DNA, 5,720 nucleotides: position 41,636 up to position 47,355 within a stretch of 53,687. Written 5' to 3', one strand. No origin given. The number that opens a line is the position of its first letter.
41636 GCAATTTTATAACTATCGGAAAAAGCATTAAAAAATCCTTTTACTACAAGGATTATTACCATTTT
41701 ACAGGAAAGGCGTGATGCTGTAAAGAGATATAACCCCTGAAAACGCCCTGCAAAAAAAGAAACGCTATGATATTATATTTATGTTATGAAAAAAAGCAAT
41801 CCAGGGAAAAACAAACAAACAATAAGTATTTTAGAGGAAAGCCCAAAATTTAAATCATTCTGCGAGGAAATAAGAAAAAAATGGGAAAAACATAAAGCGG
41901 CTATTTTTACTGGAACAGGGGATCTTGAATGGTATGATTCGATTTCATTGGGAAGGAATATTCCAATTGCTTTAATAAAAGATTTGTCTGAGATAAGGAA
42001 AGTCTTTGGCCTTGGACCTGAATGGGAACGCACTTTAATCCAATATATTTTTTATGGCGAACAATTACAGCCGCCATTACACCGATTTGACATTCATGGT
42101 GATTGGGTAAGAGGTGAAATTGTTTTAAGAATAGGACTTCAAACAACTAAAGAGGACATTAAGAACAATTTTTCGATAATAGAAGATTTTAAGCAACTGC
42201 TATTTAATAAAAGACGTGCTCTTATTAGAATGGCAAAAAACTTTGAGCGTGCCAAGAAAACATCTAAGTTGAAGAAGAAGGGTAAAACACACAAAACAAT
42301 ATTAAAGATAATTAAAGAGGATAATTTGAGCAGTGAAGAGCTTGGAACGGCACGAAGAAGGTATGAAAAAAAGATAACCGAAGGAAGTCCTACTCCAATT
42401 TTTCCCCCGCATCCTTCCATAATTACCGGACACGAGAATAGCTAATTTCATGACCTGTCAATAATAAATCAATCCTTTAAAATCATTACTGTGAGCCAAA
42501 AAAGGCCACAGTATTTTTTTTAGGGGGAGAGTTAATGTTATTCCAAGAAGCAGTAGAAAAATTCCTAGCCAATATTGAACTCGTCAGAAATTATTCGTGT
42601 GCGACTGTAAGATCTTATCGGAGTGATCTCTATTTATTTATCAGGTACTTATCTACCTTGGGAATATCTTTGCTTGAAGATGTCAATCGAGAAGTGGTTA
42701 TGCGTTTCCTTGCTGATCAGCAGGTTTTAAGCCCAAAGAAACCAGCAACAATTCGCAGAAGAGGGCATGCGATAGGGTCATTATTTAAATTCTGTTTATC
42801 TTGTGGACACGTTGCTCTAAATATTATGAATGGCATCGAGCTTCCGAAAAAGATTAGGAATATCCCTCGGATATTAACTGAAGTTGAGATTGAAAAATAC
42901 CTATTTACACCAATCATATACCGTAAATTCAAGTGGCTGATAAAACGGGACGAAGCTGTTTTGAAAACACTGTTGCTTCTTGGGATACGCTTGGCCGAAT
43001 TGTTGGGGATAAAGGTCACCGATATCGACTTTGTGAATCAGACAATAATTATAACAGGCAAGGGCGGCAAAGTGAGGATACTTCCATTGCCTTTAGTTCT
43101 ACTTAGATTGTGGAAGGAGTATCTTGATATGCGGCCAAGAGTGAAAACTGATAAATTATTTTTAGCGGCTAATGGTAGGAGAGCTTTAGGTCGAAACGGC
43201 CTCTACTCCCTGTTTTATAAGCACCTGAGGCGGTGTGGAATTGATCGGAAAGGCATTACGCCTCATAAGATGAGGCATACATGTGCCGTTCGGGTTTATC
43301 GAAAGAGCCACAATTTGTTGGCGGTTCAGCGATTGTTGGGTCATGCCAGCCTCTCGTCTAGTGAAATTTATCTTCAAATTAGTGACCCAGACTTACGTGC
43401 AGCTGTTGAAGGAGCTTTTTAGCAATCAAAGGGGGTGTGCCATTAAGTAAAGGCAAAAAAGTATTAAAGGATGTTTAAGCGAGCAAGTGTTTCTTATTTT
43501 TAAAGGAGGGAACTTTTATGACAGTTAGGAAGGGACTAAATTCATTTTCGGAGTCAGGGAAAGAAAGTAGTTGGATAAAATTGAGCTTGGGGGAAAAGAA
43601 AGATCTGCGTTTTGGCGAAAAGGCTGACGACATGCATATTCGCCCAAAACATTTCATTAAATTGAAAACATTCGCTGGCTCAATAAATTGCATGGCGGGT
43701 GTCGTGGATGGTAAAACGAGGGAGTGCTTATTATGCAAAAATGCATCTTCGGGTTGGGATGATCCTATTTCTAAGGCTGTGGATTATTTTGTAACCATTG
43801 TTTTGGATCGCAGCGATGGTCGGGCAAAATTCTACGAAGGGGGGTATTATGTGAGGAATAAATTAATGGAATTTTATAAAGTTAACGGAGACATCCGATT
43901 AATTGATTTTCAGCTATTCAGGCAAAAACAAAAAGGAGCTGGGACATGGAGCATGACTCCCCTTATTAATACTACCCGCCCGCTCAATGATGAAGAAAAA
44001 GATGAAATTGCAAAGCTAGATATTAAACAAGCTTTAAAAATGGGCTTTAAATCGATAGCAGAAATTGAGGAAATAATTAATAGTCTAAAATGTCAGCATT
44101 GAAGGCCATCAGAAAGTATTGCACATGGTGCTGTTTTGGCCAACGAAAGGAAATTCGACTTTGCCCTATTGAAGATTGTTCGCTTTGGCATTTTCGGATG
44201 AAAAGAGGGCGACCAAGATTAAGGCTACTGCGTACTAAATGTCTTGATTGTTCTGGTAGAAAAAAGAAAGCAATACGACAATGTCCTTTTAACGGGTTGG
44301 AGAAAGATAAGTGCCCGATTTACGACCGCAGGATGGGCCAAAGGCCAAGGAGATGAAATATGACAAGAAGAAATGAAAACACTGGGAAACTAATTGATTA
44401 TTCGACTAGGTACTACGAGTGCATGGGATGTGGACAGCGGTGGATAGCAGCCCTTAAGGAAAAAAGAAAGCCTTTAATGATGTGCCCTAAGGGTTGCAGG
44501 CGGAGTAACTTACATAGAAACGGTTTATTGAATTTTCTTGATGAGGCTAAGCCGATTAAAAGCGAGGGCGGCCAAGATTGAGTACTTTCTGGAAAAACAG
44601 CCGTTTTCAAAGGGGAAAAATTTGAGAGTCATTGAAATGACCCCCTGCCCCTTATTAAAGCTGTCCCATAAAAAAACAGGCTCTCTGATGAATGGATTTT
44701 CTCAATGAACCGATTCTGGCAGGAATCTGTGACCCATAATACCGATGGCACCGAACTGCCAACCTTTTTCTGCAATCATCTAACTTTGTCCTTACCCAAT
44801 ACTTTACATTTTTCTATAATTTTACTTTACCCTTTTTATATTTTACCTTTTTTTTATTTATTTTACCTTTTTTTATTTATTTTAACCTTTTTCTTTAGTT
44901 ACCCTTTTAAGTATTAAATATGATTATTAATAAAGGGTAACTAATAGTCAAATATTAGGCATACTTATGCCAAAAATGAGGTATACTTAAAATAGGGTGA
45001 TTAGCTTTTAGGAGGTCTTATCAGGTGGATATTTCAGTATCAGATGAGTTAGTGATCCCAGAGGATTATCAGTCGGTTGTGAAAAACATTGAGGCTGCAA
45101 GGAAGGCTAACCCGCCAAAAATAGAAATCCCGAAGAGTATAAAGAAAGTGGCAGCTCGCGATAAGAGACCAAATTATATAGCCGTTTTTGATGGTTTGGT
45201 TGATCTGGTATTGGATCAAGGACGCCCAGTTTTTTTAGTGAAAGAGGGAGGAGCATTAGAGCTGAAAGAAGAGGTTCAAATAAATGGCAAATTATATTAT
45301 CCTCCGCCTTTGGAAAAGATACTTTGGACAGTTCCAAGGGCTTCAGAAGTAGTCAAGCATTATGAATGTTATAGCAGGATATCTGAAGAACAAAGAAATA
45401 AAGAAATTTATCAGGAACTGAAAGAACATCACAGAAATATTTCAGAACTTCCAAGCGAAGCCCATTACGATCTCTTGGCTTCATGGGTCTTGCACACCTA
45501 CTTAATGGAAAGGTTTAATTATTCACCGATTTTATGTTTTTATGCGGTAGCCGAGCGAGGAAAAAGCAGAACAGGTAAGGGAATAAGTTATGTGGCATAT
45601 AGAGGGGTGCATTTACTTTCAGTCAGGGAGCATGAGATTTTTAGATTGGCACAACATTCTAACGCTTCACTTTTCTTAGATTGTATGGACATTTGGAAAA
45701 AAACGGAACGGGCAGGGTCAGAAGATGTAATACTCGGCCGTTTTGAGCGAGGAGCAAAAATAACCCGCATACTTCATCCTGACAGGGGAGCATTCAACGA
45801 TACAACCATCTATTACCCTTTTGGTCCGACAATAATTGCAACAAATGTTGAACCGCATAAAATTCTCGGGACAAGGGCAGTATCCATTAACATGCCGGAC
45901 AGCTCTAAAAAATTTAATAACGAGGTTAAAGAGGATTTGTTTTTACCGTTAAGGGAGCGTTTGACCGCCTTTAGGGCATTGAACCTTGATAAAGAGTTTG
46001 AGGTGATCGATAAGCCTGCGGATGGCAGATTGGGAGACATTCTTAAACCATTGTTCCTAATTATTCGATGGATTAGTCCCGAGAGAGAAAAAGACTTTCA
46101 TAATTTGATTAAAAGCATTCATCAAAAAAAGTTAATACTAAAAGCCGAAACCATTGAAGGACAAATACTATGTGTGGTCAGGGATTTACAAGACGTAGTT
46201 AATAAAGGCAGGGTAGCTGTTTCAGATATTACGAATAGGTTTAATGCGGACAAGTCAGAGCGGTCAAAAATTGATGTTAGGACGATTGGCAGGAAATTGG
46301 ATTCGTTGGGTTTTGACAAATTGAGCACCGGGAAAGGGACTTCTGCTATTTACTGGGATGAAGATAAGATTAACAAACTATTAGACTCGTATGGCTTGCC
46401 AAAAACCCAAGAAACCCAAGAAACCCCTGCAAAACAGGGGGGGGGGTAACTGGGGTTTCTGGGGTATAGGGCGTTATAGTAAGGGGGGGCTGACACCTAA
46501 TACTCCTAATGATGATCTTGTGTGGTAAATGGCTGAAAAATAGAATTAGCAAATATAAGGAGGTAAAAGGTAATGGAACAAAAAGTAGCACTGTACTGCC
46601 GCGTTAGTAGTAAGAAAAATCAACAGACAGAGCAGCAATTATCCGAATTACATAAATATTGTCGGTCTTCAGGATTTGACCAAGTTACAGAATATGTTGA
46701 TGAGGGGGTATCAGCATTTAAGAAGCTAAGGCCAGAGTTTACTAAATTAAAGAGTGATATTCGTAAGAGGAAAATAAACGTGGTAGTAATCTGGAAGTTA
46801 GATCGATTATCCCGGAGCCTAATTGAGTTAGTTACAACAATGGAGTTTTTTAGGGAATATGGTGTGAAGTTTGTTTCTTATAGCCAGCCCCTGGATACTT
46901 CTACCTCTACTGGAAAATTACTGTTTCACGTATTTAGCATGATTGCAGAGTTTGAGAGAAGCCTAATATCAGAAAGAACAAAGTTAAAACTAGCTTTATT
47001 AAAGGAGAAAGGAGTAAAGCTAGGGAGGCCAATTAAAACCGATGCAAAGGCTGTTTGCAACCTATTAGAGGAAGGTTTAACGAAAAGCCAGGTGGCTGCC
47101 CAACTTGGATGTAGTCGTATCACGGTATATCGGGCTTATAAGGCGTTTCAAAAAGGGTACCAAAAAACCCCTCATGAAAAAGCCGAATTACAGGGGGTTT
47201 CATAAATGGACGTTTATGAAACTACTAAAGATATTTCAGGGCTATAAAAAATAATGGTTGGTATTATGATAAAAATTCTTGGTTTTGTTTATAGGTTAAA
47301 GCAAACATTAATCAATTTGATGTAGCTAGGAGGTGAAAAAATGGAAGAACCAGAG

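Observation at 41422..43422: Integrative element that appears to target the RNase P RNA gene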

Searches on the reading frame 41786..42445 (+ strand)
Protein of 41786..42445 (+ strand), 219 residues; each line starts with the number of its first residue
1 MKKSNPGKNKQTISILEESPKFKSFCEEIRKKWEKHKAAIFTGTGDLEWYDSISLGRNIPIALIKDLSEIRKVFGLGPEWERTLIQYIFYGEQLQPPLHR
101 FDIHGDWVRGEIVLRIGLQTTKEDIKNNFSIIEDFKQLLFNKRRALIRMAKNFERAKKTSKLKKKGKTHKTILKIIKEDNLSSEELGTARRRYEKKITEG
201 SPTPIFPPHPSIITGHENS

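Call 15: search_protein_families(library=pfam, proteins=[window:41786-42445:+], max_evalue=0.01)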
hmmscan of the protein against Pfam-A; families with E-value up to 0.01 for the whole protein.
window:41786-42445:+ (219 aa): 0 families

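Call 27: search_protein_families(library=phrogs, proteins=[window:41786-42445:+], max_evalue=0.01)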
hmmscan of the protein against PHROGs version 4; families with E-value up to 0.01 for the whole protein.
window:41786-42445:+ (219 aa): 0 families

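Call 99: search_protein_representatives(protein=window:41786-42445:+)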
Query: 219 residues. Proteins with E-value up to 0.001 (for the whole library): 21; up to 1e-10: 6; up to 1e-30: 2. The best 21 are listed.
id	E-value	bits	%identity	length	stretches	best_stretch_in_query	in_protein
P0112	1.4e-142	489.3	100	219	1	1-219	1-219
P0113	1.3e-43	165.8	43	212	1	3-194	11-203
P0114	6.7e-26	107.9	35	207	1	5-198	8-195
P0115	4.5e-19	85.6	34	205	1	11-197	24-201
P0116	1.3e-14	71.0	41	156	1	10-149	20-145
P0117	3.9e-11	59.6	38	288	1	65-196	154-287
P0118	1.5e-06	44.6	35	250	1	53-179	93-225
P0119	2.8e-06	43.7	28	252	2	31-197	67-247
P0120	1.1e-05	41.8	35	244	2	109-197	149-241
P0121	1.4e-05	41.5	33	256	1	10-179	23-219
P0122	3.3e-05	40.2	28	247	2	66-197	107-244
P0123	5.8e-05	39.4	32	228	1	55-152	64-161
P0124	8.5e-05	38.9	26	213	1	13-197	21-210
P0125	1.0e-04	38.7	32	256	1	67-179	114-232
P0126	1.8e-04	37.8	27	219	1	61-180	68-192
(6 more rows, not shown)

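Call 102: find_encoding_contigs(protein=P0113, flank=6000, max_places=3)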
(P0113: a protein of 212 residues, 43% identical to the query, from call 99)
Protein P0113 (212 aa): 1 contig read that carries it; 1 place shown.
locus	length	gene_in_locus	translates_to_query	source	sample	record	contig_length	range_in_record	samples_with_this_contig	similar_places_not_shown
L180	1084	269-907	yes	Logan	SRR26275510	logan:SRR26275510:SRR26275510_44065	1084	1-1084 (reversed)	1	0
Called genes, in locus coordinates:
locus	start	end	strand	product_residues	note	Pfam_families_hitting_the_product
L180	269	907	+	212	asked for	-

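Call 104: find_encoding_contigs(protein=P0114, flank=6000, max_places=3)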
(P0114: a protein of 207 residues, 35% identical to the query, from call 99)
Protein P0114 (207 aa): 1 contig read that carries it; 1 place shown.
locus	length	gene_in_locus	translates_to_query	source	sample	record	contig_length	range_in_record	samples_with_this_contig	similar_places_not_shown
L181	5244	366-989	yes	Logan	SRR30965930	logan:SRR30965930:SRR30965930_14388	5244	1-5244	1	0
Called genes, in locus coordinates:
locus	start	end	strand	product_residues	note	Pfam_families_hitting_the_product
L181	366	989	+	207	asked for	-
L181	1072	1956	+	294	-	PF00589:Phage_integrase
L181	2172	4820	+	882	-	-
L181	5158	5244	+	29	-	?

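Call 109: search_protein_families(library=pfam, proteins=[L181:2172-4820:+, L181:1072-1956:+], max_evalue=0.001)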
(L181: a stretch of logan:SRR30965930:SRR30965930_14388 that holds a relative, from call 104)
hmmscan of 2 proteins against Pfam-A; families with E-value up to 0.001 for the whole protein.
L181:2172-4820:+ (882 aa): 5 families
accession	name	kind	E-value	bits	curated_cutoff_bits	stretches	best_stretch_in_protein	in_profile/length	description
PF01807.25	Zn_ribbon_DnaG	-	5.2e-26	90.8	24.9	1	3-94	4-94/98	CHC2 zinc finger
PF08275.17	DNAG_N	-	4.7e-12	46.5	26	1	121-232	1-108/128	DNA primase catalytic core, N-terminal domain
PF13155.12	Toprim_2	-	9.2e-12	45.6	22.1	1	251-330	1-87/88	Toprim-like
PF13662.12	Toprim_4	-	1.9e-09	38.1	25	1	249-318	2-81/85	Toprim domain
PF13362.12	Toprim_3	-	1.1e-05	26.3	27.2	1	250-336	2-94/95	Toprim domain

L181:1072-1956:+ (294 aa): 1 family
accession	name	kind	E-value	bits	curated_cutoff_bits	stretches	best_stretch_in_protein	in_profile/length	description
PF00589.27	Phage_integrase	-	1.5e-30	106.6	27.1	1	135-283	22-170/172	Phage integrase family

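Call 110: predict_structure(alignment_id=A3)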
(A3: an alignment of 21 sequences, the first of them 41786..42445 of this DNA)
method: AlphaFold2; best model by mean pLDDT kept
length: 219 residues; sequences in the alignment: 21
mean_pLDDT: 79.8   pTM: 0.63
mean pLDDT of the five models: 79.8, 78.2, 77.5, 74.5, 74.3
residues with pLDDT >= 90: 84; 70-90: 76; 50-70: 38; < 50: 21
segments of 3 or more residues with pLDDT < 50: 42-45, 203-217
pLDDT, mean of each block of 10 residues (from residue 1): 71 97 97 77 51 61 93 95 91 92 85 90 91 84 59 87 92 84 86 79 46 45
secondary structure, 60 per line:
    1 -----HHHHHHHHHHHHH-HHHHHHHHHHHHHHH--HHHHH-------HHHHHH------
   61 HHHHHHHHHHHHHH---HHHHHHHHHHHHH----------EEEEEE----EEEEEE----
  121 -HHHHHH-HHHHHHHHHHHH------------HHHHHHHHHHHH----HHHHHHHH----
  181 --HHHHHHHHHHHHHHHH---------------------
elements in order: H6-18 H20-34 H37-41 H49-54 H61-74 H78-90 E101-106 E111-116 H122-127 H129-140 H153-164 H169-176 H183-198

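Call 112: fold_search(model_id=the predicted structure, library=pdb)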
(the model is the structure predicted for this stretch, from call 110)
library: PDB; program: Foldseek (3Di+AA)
matches with E <= 10: 71; with E <= 0.001: 0
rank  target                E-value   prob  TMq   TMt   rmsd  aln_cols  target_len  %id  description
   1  9a4r_A                7.6e-01  0.10  0.19  0.19  21.3       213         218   12  Integrative model of RPSH-RPOB by crosslinking MS and deep learning (released 2024-09-18)
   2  4y15_B                8.5e-01  0.41  0.18  0.17   8.3        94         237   14  SdiA in complex with 3-oxo-C6-homoserine lactone (released 2015-04-08)
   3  8adl_B                1.1e+00  0.05  0.15  0.05  22.5       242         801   13  Cryo-EM structure of the SEA complex (released 2022-11-02)
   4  4y15_A                1.1e+00  0.41  0.18  0.16   8.6        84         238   15  SdiA in complex with 3-oxo-C6-homoserine lactone (released 2015-04-08)
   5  4lfu                  1.2e+00  0.08  0.18  0.18  17.4       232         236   12  Crystal structure of Escherichia coli SdiA in the space group C2 (released 2014-03-19)
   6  4lgw                  1.4e+00  0.07  0.18  0.16  16.9       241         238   11  Crystal structure of Escherichia coli SdiA in the space group P6522 (released 2014-03-19)
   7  3szt_B                1.7e+00  0.33  0.19  0.18   8.5        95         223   13  Quorum Sensing Control Repressor, QscR, Bound to N-3-oxo-dodecanoyl-L-Homoserine Lactone (released 2011-09-28)
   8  7r3e_A                1.9e+00  0.06  0.18  0.09  19.9       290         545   10  Fusion construct of PqsE and RhlR in complex with the synthetic antagonist mBTL (released 2022-12-14)
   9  8dq0_C                2.0e+00  0.23  0.17  0.16   9.4        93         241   16  Quorum-sensing receptor RhlR bound to PqsE (released 2022-12-07)
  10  7r3j_D                2.0e+00  0.10  0.18  0.16  13.9       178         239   11  Nativ complex of PqsE and RhlR with the synthetic antagonist mBTL (released 2022-12-14)
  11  5cwb                  2.2e+00  0.04  0.15  0.16  23.7       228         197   14  Crystal structure of de novo designed helical repeat protein DHR4 (released 2015-12-16)
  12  8dq0_D                2.3e+00  0.20  0.17  0.16   8.6        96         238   14  Quorum-sensing receptor RhlR bound to PqsE (released 2022-12-07)
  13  9a7s_A                2.6e+00  0.06  0.18  0.16  20.2       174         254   18  Integrative model of RPSD-RPOB by crosslinking MS and deep learning (released 2024-09-18)
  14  7r3g_A                2.7e+00  0.21  0.18  0.17   9.9        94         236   12  PROSS optimitzed variant of RhlR (75 mutations) in complex with the synthetic antagonist mBTL (released 2022-12-14)
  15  4y13                  2.7e+00  0.05  0.18  0.16  16.8       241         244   11  SdiA in complex with octanoyl-rac-glycerol (released 2015-04-08)
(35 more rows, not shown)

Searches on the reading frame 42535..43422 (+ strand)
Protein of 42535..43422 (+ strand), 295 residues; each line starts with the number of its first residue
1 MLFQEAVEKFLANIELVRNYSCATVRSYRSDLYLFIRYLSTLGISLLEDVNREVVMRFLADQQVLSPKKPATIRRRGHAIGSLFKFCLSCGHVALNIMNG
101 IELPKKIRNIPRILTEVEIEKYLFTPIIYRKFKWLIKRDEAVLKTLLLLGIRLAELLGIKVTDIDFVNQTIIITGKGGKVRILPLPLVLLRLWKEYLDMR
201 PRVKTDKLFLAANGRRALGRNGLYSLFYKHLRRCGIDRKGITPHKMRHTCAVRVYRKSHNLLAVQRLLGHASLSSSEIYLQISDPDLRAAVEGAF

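Call 15: search_protein_families(library=pfam, proteins=[window:42535-43422:+], max_evalue=0.01)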
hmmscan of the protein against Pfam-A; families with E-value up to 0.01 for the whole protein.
window:42535-43422:+ (295 aa): 2 families
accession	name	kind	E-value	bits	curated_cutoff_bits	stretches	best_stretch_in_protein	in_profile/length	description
PF00589.27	Phage_integrase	-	2.5e-26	92.9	27.1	1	137-283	22-169/172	Phage integrase family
PF02899.23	Phage_int_SAM_1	-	3.4e-10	40.5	22.3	1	7-87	1-79/83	Phage integrase, N-terminal SAM-like domain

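Call 83: find_homologous_proteins(query=window:42535-43422:+, max_evalue=1e-45)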
Query window:42535-43422:+ (295 aa): 2 proteins with E <= 1e-45 among 3894 candidates.
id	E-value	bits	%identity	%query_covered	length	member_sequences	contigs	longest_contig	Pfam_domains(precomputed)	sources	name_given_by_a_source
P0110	4.6e-190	649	100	100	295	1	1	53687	PF00589.28,PF02899.24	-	-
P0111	2.3e-48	184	38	99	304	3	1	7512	PF00589.28,PF02899.24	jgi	-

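Call 84: find_encoding_contigs(protein=P0111, flank=8000, max_places=2)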
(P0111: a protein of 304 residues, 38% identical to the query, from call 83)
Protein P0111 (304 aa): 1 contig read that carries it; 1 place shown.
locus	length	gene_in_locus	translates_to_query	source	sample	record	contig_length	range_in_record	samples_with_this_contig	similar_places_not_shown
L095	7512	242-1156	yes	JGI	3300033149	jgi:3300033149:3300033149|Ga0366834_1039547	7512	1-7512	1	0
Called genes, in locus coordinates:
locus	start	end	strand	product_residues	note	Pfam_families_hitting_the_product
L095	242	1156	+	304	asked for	PF02899:Phage_int_SAM_1, PF00589:Phage_integrase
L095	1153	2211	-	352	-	PF02899:Phage_int_SAM_1, PF00589:Phage_integrase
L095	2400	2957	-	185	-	PF05066:HARE-HTH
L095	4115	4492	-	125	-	PF00072:Response_reg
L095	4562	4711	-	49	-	-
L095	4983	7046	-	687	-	PF16126:DUF4838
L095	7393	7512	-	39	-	?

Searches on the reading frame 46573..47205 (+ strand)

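Call 15: search_protein_families(library=pfam, proteins=[window:46573-47205:+], max_evalue=0.01)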
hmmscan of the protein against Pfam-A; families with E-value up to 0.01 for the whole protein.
window:46573-47205:+ (210 aa): 6 families
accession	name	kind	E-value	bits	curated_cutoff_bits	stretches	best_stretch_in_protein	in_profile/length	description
PF00239.26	Resolvase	-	3.5e-43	147.6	23.3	1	5-148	1-144/145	Resolvase, N terminal domain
PF13384.12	HTH_23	-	2.5e-09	37.1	24.6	1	164-195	13-45/50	Homeodomain-like domain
PF13551.12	HTH_29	-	5e-07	30.1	28.1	1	164-195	7-39/64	Winged helix-turn helix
PF02796.21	HTH_7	-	6.5e-07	29.8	23.8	1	151-187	1-40/45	Helix-turn-helix domain of resolvase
PF25213.1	HVO_A0261_N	-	0.0052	17.1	35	0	164-193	20-49/86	HVO_A0261 N-terminal domain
PF13518.12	HTH_28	-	0.0081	16.7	25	0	164-194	8-38/52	Helix-turn-helix domain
